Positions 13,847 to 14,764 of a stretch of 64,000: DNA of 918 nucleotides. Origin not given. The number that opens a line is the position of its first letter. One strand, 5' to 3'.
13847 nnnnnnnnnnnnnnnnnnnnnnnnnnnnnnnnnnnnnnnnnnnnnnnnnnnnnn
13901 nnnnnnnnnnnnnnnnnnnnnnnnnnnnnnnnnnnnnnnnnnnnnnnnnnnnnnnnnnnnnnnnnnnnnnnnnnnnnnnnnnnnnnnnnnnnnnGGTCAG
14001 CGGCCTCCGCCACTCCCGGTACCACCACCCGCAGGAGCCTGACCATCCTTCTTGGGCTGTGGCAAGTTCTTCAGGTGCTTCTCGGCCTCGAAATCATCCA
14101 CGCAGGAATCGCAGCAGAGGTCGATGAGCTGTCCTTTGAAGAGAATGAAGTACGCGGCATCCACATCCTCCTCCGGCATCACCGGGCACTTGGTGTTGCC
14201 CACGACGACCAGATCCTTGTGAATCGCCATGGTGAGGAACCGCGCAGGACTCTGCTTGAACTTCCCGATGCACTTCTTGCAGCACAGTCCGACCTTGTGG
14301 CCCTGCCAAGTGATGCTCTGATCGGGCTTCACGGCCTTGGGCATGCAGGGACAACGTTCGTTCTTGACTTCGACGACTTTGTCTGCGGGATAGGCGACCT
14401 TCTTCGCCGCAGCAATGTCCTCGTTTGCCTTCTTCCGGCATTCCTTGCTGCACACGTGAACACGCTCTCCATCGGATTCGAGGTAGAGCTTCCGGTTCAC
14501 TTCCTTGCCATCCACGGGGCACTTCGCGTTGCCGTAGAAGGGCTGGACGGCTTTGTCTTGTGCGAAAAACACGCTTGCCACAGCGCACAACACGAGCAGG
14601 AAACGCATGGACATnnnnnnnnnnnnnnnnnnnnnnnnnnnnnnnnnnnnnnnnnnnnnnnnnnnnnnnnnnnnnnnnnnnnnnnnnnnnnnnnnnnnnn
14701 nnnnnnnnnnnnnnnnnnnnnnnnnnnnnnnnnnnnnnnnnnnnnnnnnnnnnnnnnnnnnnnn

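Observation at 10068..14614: Putative metal-uptake operon: two proteins built from cysteine-rich YHS-like repeats upstream of a TonB-dependent receptor, with a convergent TonB gene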

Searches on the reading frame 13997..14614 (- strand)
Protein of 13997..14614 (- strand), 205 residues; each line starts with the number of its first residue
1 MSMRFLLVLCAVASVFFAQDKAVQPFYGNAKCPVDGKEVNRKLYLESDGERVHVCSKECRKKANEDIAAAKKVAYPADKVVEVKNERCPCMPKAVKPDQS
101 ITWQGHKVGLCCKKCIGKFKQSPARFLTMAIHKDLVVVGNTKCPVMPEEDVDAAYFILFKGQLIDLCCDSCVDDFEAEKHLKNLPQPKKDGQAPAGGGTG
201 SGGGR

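Call 4: search_protein_families(library=pfam, proteins=[window:13997-14614:-], max_evalue=1)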
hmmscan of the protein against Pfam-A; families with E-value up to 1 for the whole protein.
window:13997-14614:- (205 aa): 4 families
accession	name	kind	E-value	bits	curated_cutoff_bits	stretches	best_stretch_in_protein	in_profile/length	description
PF04945.19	YHS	-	4.9e-07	30.1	30.3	2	102-128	19-45/47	YHS domain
PF24273.1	TRASH_HVO_1752_C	-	1.2e-05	25.8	27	1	160-177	21-38/47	HVO_1752, C-terminal TRASH domain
PF11494.13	Ta0938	-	0.0025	18.6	27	0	155-176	14-35/92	Ta0938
PF07282.18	Cas12f1-like_TNB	-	0.0034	17.9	26.3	1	22-71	21-58/60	Cas12f1-like, TNB domain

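Call 5: search_protein_families(library=ncbifam, proteins=[window:13997-14614:-], max_evalue=0.1)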
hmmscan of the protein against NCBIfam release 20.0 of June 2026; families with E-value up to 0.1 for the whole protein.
window:13997-14614:- (205 aa): 1 family
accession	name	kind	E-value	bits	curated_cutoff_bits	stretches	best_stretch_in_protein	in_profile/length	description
NF034186.3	PRK14891.1-1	equivalog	0.078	12.9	73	1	42-64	17-39/51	50S ribosomal protein L24e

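Call 7: find_homologous_proteins(query=window:13997-14614:-, max_evalue=0.001)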
Query window:13997-14614:- (205 aa): 9 proteins with E <= 0.001 among 193 candidates.
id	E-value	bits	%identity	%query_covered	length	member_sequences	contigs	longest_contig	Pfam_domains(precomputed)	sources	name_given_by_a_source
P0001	9.2e-137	472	100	100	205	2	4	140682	PF04945.20,PF24273.2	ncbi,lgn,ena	-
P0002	2.7e-121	421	89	100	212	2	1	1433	PF04945.20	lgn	-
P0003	7.2e-102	358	75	93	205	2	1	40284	PF04945.20,PF24273.2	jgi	jgi:YHS domain-containing protein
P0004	5.4e-95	335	71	90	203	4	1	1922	PF04945.20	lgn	-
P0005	1.0e-87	311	72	88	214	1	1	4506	PF04945.20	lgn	-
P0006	1.1e-86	308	67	92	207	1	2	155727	PF04945.20,PF24273.2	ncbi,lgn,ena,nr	ncbi:MAG: hypothetical protein EXS14_05715 [Planctomycetes bacterium]|nr:hypothetical protein [Planc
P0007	3.1e-44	169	47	87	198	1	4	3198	PF04945.20,PF24273.2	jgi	jgi:YHS domain-containing protein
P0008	3.0e-30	124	39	74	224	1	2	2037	PF24273.2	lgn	-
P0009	7.2e-8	50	25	86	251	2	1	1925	PF04945.20,PF24273.2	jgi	jgi:YHS domain-containing protein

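Call 9: find_encoding_contigs(protein=P0006, flank=8000, max_places=2)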
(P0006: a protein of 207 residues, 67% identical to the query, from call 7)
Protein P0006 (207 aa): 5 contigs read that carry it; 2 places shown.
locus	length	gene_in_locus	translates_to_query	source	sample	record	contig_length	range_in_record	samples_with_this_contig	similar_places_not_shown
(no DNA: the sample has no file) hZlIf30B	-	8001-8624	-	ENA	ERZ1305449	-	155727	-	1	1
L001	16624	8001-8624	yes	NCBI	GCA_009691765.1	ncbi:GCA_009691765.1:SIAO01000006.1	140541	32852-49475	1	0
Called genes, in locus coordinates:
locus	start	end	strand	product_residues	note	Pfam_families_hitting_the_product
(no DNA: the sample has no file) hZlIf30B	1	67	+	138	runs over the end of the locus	PF00903:Glyoxalase, PF13669:Glyoxalase_4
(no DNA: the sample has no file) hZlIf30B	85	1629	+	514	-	PF01039:Carboxyl_trans, PF03255:ACCA (weak)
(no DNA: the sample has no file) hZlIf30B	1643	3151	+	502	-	PF00289:Biotin_carb_N, PF02786:CPSase_L_D2, PF02222:ATP-grasp, PF07478:Dala_Dala_lig_C, PF02785:Biotin_carb_C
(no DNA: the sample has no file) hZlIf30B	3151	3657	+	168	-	PF25919:BSH_CusB (faint), PF25973:BSH_CzcB (faint), PF00364:Biotin_lipoyl, PF25984:BSH_YknX (weak)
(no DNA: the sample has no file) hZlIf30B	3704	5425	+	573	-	PF00139:Lectin_legB, PF18483:Lectin_L-type_dom, PF01833:TIG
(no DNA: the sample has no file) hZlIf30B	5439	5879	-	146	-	PF13673:Acetyltransf_10, PF00583:Acetyltransf_1 (weak)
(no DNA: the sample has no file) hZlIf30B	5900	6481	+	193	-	PF06439:3keto-disac_hyd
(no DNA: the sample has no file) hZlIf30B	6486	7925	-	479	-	PF05875:Ceramidase (weak)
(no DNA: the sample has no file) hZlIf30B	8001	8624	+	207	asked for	PF04945:YHS (faint), PF24273:TRASH_HVO_1752_C (faint)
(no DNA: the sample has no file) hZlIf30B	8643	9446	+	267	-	PF04945:YHS (weak)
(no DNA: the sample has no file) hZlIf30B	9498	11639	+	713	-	PF07715:Plug, PF00593:TonB_dep_Rec_b-barrel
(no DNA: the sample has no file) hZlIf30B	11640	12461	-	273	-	PF03544:TonB_C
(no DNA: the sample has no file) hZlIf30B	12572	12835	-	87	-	PF01649:Ribosomal_S20p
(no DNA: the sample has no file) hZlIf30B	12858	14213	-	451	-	PF07719:TPR_2 (faint), PF13174:TPR_6 (faint), PF13176:TPR_7 (faint), PF13414:TPR_11 (faint), PF13424:TPR_12 (faint), PF13428:TPR_14 (faint), PF13432:TPR_16 (faint), PF00515:TPR_1 (weak), +3 more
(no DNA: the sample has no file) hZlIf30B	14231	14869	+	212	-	PF01327:Pep_deformylase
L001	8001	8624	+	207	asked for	PF04945:YHS (faint), PF24273:TRASH_HVO_1752_C (faint)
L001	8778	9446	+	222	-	PF04945:YHS (weak)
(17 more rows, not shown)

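Call 10: find_encoding_contigs(protein=P0003, flank=8000, max_places=2)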
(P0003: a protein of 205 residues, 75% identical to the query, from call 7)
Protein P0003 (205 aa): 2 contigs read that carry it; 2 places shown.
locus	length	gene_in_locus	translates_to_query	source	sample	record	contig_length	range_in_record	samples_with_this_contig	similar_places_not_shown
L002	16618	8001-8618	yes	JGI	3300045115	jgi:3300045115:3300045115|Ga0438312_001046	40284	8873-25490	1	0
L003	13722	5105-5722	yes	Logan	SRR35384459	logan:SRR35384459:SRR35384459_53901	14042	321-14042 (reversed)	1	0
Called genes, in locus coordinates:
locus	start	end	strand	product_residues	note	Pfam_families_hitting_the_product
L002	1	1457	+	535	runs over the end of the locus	PF01642:MM_CoA_mutase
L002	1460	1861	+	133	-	PF00903:Glyoxalase, PF13468:Glyoxalase_3, PF13669:Glyoxalase_4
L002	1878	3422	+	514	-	PF01039:Carboxyl_trans, PF03255:ACCA (weak)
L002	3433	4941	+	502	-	PF00289:Biotin_carb_N, PF02786:CPSase_L_D2, PF02222:ATP-grasp, PF07478:Dala_Dala_lig_C, PF02785:Biotin_carb_C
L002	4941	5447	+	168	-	PF00364:Biotin_lipoyl, PF25917:BSH_RND (weak), PF25919:BSH_CusB (weak), PF25973:BSH_CzcB (faint), PF25984:BSH_YknX (weak)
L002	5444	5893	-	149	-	PF00583:Acetyltransf_1 (weak), PF13673:Acetyltransf_10, PF13508:Acetyltransf_7 (weak)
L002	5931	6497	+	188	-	PF06439:3keto-disac_hyd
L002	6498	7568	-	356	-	-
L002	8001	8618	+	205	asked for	PF04945:YHS (faint), PF24273:TRASH_HVO_1752_C (faint)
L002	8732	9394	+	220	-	PF09990:DUF2231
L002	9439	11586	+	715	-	PF07715:Plug, PF00593:TonB_dep_Rec_b-barrel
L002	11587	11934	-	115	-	PF03544:TonB_C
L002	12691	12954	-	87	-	PF01649:Ribosomal_S20p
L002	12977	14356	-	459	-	PF13371:TPR_9 (faint), PF13424:TPR_12 (faint), PF13428:TPR_14 (faint), PF14561:TPR_20 (faint), PF23914:TPR_CcmH_CycH (faint), PF00515:TPR_1, PF07719:TPR_2 (weak), PF13432:TPR_16 (weak), +6 more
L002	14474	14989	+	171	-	PF01327:Pep_deformylase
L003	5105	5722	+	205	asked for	PF04945:YHS (faint), PF24273:TRASH_HVO_1752_C (faint)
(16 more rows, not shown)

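Call 14: find_encoding_contigs(protein=P0007, flank=8000, max_places=3)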
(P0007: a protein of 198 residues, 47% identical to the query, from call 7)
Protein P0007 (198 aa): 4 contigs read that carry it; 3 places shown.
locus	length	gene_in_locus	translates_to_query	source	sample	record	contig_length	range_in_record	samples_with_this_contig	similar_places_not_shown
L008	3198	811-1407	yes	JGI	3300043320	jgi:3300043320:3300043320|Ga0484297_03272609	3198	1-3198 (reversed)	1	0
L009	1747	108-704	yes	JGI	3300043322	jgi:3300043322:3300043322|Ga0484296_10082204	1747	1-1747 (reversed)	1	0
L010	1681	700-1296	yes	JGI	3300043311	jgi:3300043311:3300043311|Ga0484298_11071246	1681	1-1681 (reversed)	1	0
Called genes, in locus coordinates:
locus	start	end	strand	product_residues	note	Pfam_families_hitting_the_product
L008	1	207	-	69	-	?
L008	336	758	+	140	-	-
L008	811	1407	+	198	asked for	PF04945:YHS (faint), PF24273:TRASH_HVO_1752_C (faint)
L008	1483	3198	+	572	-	?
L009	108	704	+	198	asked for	PF04945:YHS (faint), PF24273:TRASH_HVO_1752_C (faint)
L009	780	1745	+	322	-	?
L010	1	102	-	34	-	?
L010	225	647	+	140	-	-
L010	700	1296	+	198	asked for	PF04945:YHS (faint), PF24273:TRASH_HVO_1752_C (faint)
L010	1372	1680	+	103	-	?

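Call 16: find_encoding_contigs(protein=P0008, flank=8000, max_places=2)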
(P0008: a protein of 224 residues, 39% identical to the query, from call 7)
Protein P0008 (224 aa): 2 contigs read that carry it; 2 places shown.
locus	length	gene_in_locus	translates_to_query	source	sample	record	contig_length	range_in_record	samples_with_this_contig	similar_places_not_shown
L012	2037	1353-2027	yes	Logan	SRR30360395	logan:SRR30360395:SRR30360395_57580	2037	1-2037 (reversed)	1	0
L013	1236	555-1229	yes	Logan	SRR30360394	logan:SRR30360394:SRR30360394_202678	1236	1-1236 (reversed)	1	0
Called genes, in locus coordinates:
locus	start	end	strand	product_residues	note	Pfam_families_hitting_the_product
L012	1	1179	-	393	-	?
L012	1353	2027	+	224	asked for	PF24273:TRASH_HVO_1752_C (faint)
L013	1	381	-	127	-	?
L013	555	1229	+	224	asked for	PF24273:TRASH_HVO_1752_C (faint)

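Call 17: find_encoding_contigs(protein=P0009, flank=8000, max_places=2)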
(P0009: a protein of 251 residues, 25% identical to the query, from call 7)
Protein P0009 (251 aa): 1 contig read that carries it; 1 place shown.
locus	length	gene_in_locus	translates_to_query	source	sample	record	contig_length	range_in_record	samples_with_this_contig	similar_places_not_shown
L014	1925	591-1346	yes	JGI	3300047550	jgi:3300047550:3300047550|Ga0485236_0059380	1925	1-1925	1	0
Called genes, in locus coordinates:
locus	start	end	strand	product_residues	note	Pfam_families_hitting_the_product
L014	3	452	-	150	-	?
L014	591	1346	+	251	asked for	PF24273:TRASH_HVO_1752_C (faint), PF04945:YHS (faint)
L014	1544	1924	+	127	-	?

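Call 18: search_protein_families(library=pfam, proteins=[L008:1483-3198:+, L008:336-758:+, L014:1544-1924:+, L014:3-452:-, L012:1-1179:-, P0009, P0008, P0007], max_evalue=0.01)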
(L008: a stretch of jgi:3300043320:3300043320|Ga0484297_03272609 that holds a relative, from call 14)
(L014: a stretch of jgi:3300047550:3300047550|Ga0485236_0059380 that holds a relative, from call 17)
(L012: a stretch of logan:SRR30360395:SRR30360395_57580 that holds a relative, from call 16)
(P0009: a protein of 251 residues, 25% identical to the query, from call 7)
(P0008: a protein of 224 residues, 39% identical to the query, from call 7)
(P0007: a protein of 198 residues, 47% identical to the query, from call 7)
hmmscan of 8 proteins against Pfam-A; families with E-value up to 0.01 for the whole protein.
L008:1483-3198:+ (572 aa): 2 families
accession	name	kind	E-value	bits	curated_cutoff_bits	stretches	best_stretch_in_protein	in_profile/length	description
PF00593.30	TonB_dep_Rec_b-barrel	-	1.2e-25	91.8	27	1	223-565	58-338/436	TonB dependent receptor-like, beta-barrel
PF07715.20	Plug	-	5.9e-18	65.8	23.9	1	45-149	3-107/107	TonB-dependent Receptor Plug Domain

L008:336-758:+ (140 aa): 0 families

L014:1544-1924:+ (127 aa): 3 families
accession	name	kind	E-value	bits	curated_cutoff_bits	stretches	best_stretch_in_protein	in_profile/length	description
PF08241.18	Methyltransf_11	-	0.00018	22.5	21.2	1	63-126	1-58/95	Methyltransferase domain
PF13649.12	Methyltransf_25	-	0.00031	21.8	27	1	62-125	1-61/97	Methyltransferase domain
PF03848.20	TehB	-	0.0059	16.5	20.4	1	45-88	19-60/193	Tellurite resistance protein TehB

L014:3-452:- (150 aa): 1 family
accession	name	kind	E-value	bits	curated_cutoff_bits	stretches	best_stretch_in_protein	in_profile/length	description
PF05221.23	AdoHcyase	-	1.8e-46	159.1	25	1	59-139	8-88/299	S-adenosyl-L-homocysteine hydrolase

L012:1-1179:- (393 aa): 2 families
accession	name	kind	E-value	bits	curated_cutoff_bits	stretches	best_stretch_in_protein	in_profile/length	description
PF00208.27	ELFV_dehydrog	-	1e-62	212.4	23.4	1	216-392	1-184/241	Glutamate/Leucine/Phenylalanine/Valine dehydrogenase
PF02812.23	ELFV_dehydrog_N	-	1.1e-59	200.3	25.3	1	70-197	1-128/129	Glu/Leu/Phe/Val dehydrogenase, dimerisation domain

P0009 (251 aa): 4 families
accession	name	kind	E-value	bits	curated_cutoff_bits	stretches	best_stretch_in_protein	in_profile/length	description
PF24273.1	TRASH_HVO_1752_C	-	1.3e-12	48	27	2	137-172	10-45/47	HVO_1752, C-terminal TRASH domain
PF04945.19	YHS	-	3.7e-07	30.5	30.3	2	151-170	24-43/47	YHS domain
PF08394.17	Arc_trans_TRASH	-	0.00022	21.7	27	1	146-165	18-37/43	Archaeal TRASH domain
PF14353.12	CpXC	-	0.00026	21.4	25.4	0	80-106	24-50/121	CpXC protein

P0008 (224 aa): 3 families
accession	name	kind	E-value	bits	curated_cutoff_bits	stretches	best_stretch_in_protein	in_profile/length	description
PF24273.1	TRASH_HVO_1752_C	-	1.4e-05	25.6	27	0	67-87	16-36/47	HVO_1752, C-terminal TRASH domain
PF04945.19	YHS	-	2.7e-05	24.5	30.3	0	72-86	21-35/47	YHS domain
PF08394.17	Arc_trans_TRASH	-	0.00023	21.7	27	0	74-85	21-33/43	Archaeal TRASH domain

P0007 (198 aa): 3 families
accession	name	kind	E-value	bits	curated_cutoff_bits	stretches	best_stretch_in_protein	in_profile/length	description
PF04945.19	YHS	-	2.7e-08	34.1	30.3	0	47-78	15-46/47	YHS domain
PF24273.1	TRASH_HVO_1752_C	-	2.9e-06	27.7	27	0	92-128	3-39/47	HVO_1752, C-terminal TRASH domain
PF08394.17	Arc_trans_TRASH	-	0.0071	16.9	27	0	52-68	18-35/43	Archaeal TRASH domain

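Call 22: find_related_loci(query=A1, collection=genome_contigs, flank=8000)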
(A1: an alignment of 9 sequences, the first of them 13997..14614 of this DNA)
Query A1 (205 aa) in genome_contigs; peptide patterns used: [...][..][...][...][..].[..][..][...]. (x = any residue, [..] = any of these).
55 stretches matched a pattern; 38 encode a relative of the query (tblastn E <= 1e-3); 38 distinct loci.
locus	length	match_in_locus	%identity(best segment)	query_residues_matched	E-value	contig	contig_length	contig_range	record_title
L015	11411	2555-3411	71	1-184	6e-91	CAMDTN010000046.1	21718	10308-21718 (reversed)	MAG: Singulisphaera sp. GP187 isolate TH-11nov19-101 genome assembly, contig: TH-11nov19-C5977, whole genome shotgun seq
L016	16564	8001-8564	67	1-188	7e-83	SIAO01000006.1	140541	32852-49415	MAG: Planctomycetota bacterium isolate Baikal-deep-G176 BACOMB-C230, whole genome shotgun sequence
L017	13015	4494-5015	42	3-176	3e-43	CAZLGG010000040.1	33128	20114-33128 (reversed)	MAG TPA_asm: uncultured Planctomycetia bacterium isolate SRP163575_co2_316 genome assembly, contig: NODE_1486_length_331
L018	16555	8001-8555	41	3-181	5e-43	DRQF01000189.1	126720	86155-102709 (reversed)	MAG TPA_asm: Planctomycetota bacterium isolate HyVt-576 HyVt-576_k145_502007, whole genome shotgun sequence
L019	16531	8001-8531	39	1-171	2e-40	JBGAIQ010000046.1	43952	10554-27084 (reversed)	MAG: Planctomycetota bacterium isolate MAG_AAO_H125.15 AAOH125-15_opera_contig_2080, whole genome shotgun sequence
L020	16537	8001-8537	32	13-176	3e-15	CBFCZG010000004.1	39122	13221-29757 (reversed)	MAG TPA_asm: uncultured Phycisphaerae bacterium isolate SRR6194934_binner13_Refined_19 genome assembly, contig: ERZ78139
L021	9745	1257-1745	30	21-184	9e-15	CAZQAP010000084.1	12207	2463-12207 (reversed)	MAG TPA_asm: uncultured Planctomycetales bacterium isolate binchicken_co253_204 genome assembly, contig: NODE_3626_lengt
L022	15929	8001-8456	31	13-176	6e-14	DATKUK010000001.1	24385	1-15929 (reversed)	MAG TPA_asm: Phycisphaerae bacterium isolate SMAG_U14105 k141_381071, whole genome shotgun sequence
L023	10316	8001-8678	29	28-194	1e-13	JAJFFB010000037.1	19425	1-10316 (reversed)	MAG: Planctomycetota bacterium isolate OFTM274 OFTM274_36, whole genome shotgun sequence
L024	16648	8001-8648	31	29-203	1e-12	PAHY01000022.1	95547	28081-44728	MAG: Planctomycetota bacterium isolate NAT19 MHASMcontig_898504, whole genome shotgun sequence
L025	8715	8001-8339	31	32-204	4e-12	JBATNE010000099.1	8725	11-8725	MAG: Candidatus Zixiibacteriota bacterium isolate MFD10473_ilm_asm_bin15 k127_11527, whole genome shotgun sequence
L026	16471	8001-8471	29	32-186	3e-12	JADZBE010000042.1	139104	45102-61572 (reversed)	MAG: Phycisphaerales bacterium isolate SJ659 c_000001837557, whole genome shotgun sequence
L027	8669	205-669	28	18-176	5e-12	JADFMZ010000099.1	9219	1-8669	MAG: Planctomycetota bacterium isolate B5T3L8 B5T3L8_NODE2424, whole genome shotgun sequence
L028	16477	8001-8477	33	24-178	6e-12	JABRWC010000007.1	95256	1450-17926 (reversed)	MAG: Phycisphaerae bacterium isolate MAG-10 c_000000000051, whole genome shotgun sequence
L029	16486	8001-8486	30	25-184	1e-11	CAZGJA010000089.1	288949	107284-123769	MAG TPA_asm: uncultured Phycisphaeraceae bacterium isolate binchicken_co200_324 genome assembly, contig: k141_1037449, w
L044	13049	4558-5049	26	32-178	2e-7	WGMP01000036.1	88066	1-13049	MAG: Phycisphaera sp. isolate RI_241 c_000000152206, whole genome shotgun sequence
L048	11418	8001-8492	23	32-178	2e-6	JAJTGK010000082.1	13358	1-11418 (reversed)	MAG: Planctomycetaceae bacterium isolate 49613_E25 Sample_49613_scaffold_3944, whole genome shotgun sequence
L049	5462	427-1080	23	4-198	3e-6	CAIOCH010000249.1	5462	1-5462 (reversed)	uncultured bacterium isolate Erken-D2_bin-1190 genome assembly, contig: bin-1190:249/693, whole genome shotgun sequence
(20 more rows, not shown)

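Call 25: search_protein_families(library=pfam, proteins=[L018:3376-7923:+, L026:8763-11519:+, L049:2236-4059:+, L048:9971-11347:+, L048:4737-6065:+, L048:1669-4017:+, L048:4904-8545:+, L044:7695-9563:-, L018:8610-10895:+], max_evalue=0.0001)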
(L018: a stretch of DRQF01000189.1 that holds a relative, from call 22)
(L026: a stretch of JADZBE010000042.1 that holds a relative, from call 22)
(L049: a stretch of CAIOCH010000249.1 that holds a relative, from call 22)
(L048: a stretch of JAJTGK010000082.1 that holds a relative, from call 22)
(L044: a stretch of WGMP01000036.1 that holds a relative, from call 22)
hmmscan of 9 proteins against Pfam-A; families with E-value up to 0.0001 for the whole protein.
L018:3376-7923:+ (1516 aa): 1 family
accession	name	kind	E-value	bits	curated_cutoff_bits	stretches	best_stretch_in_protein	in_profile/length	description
PF00873.25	ACR_tran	-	3.2e-178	595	28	3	294-784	23-496/1021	AcrB/AcrD/AcrF family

L026:8763-11519:+ (919 aa): 4 families
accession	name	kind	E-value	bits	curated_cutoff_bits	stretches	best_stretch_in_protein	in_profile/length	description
PF16576.10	HlyD_D23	-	1.6e-81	273.2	30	1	239-461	2-214/214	Barrel-sandwich domain of CusB or HlyD membrane-fusion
PF19335.5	HMBD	-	1e-27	96.2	23.6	2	729-756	2-28/28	Heavy metal binding domain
PF13437.12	HlyD_3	-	3.8e-18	66.6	22.2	1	357-458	1-106/106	HlyD family secretion protein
PF23820.1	DUF7190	-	6.9e-06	26.5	27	1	61-102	4-43/66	Family of unknown function (DUF7190)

L049:2236-4059:+ (608 aa): 0 families

L048:9971-11347:+ (459 aa): 1 family
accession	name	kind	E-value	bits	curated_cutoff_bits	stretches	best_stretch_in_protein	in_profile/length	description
PF04306.18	DUF456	-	3.1e-18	66.8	29.4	1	302-455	1-137/139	Protein of unknown function (DUF456)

L048:4737-6065:+ (443 aa): 3 families
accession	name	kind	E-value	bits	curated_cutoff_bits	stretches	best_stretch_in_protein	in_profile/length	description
PF01370.27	Epimerase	-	6.3e-11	42.6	20.9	1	83-123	1-41/240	NAD dependent epimerase/dehydratase family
PF05368.20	NmrA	-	5.4e-05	23.4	27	0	82-114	4-36/298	NmrA-like family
PF07993.18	NAD_binding_4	-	8e-05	22.4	20.1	0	188-255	132-209/258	Male sterility protein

L048:1669-4017:+ (783 aa): 2 families
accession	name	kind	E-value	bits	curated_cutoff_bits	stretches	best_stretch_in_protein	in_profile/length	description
PF00108.29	Thiolase_N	-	1.7e-86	290.3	26.4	1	397-653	2-260/260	Thiolase, N-terminal domain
PF02803.24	Thiolase_C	-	1e-41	141.9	27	1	661-781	2-122/123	Thiolase, C-terminal domain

L048:4904-8545:+ (1214 aa): 0 families

L044:7695-9563:- (623 aa): 0 families

L018:8610-10895:+ (762 aa): 5 families
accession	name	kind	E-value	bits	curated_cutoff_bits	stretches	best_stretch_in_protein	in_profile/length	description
PF00122.25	E1-E2_ATPase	-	1.1e-57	194.9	28.1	1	248-429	2-180/181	E1-E2 ATPase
PF00702.32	Hydrolase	-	1.3e-35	123.9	26.4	1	446-663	1-191/191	haloacid dehalogenase-like hydrolase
PF19335.5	HMBD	-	3.2e-13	49.8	23.6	1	59-85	1-27/28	Heavy metal binding domain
PF08282.18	Hydrolase_3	-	5.2e-08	33.4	20.9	0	635-687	195-247/255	haloacid dehalogenase-like hydrolase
PF12710.13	HAD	-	6.5e-05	23.9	27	0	587-647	88-151/189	haloacid dehalogenase-like hydrolase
